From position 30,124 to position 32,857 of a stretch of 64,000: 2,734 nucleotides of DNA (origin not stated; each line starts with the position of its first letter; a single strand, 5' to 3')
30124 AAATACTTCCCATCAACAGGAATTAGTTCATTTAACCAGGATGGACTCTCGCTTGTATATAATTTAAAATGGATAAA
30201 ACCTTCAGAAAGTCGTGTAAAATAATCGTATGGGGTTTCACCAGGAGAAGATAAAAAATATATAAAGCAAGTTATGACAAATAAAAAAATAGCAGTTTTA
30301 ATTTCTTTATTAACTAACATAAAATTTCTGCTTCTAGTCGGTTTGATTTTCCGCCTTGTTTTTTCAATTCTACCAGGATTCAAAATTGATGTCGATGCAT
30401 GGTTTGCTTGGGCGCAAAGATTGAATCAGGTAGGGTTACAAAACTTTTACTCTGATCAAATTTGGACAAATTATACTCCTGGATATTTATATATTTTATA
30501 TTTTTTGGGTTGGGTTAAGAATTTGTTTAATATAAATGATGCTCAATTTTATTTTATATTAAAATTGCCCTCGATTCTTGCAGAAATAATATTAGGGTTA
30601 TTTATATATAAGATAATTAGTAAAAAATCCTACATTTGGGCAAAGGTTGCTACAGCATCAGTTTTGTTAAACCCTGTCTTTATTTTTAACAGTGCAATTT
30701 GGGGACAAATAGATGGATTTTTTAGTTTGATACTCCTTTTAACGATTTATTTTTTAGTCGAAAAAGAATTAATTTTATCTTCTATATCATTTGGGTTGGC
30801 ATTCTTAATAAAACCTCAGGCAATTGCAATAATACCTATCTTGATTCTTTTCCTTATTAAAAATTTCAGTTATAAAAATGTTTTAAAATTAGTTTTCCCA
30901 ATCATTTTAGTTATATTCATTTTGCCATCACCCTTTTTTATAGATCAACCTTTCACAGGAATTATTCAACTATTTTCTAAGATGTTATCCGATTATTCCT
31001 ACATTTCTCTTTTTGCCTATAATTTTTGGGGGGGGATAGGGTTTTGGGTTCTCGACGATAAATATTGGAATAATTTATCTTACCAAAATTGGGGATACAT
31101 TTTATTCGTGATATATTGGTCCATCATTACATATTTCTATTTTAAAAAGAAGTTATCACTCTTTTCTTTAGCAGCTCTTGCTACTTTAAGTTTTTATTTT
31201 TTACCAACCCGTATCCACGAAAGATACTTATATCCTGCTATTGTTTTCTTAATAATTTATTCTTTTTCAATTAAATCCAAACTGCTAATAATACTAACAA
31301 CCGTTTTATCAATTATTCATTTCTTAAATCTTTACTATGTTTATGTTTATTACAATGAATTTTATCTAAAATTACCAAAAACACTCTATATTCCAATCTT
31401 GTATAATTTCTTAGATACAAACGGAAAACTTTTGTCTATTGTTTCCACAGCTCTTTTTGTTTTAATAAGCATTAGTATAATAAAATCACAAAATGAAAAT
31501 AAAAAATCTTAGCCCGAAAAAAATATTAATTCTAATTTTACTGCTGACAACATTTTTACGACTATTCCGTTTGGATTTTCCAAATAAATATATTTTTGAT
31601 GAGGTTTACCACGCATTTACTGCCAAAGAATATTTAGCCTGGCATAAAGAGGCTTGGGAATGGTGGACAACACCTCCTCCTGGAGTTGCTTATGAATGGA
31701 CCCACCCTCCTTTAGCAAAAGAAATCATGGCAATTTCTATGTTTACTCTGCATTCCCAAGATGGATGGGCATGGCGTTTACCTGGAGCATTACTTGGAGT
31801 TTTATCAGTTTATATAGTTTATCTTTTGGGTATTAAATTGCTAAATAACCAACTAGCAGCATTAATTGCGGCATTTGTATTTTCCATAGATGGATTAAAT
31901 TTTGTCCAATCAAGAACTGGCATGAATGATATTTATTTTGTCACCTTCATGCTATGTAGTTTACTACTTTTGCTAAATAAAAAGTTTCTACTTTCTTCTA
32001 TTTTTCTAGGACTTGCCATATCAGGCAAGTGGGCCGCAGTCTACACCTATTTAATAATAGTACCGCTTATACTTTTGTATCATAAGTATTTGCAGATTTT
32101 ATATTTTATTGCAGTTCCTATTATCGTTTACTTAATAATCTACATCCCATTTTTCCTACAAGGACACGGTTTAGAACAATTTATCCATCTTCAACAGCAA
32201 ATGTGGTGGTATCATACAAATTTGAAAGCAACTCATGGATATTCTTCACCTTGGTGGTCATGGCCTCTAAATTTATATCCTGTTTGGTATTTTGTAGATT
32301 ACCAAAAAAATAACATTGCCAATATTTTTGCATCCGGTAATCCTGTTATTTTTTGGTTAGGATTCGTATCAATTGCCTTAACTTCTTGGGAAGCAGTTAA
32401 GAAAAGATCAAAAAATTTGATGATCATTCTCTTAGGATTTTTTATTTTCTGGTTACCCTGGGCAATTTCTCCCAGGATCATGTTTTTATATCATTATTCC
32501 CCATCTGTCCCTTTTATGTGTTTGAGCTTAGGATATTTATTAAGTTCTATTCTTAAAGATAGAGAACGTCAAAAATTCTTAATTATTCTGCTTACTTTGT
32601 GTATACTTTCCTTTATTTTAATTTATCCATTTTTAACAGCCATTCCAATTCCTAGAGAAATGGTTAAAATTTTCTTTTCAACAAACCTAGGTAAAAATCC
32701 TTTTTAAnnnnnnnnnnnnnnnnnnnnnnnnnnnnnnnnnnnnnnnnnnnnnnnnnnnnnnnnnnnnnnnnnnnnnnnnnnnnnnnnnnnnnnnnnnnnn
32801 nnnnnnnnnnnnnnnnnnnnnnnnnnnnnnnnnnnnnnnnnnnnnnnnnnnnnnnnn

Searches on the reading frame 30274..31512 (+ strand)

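Call 93: search_protein_families(library=pfam, proteins=[window:30274-31512:+], max_evalue=0.01)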
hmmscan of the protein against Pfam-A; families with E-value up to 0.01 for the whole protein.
window:30274-31512:+ (412 aa): 2 families
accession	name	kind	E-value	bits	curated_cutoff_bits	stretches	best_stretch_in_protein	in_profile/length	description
PF13231.12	PMT_2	-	3.2e-06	27.9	26.1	1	96-220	24-156/160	Dolichyl-phosphate-mannose-protein mannosyltransferase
PF09594.16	GT87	-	0.00075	19.8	25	1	64-192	1-122/237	Glycosyltransferase family 87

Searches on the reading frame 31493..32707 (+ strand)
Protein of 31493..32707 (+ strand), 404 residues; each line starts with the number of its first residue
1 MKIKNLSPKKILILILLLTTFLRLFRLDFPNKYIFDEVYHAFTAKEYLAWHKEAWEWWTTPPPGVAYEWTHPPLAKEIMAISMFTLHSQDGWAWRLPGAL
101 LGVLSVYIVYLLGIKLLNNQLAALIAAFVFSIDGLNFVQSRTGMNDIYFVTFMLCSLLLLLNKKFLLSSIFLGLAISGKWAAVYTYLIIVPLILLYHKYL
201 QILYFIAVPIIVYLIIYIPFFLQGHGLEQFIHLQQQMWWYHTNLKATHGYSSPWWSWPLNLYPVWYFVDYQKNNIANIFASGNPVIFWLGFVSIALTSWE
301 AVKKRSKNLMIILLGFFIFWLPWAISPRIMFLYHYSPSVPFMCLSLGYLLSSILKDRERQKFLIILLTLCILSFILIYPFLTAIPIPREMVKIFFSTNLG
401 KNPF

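Call 93: search_protein_families(library=pfam, proteins=[window:31493-32707:+], max_evalue=0.01)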
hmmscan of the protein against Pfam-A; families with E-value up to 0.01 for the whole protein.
window:31493-32707:+ (404 aa): 3 families
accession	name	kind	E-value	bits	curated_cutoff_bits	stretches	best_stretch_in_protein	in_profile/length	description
PF16192.10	PMT_4TMC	-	3.8e-23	82.5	32.4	1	227-390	2-192/202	C-terminal four TMM region of protein-O-mannosyltransferase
PF02366.24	PMT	-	8.3e-14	52.2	22.7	1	14-197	2-200/245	Dolichyl-phosphate-mannose-protein mannosyltransferase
PF13231.12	PMT_2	-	1.4e-07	32.3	26.1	1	71-215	2-152/160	Dolichyl-phosphate-mannose-protein mannosyltransferase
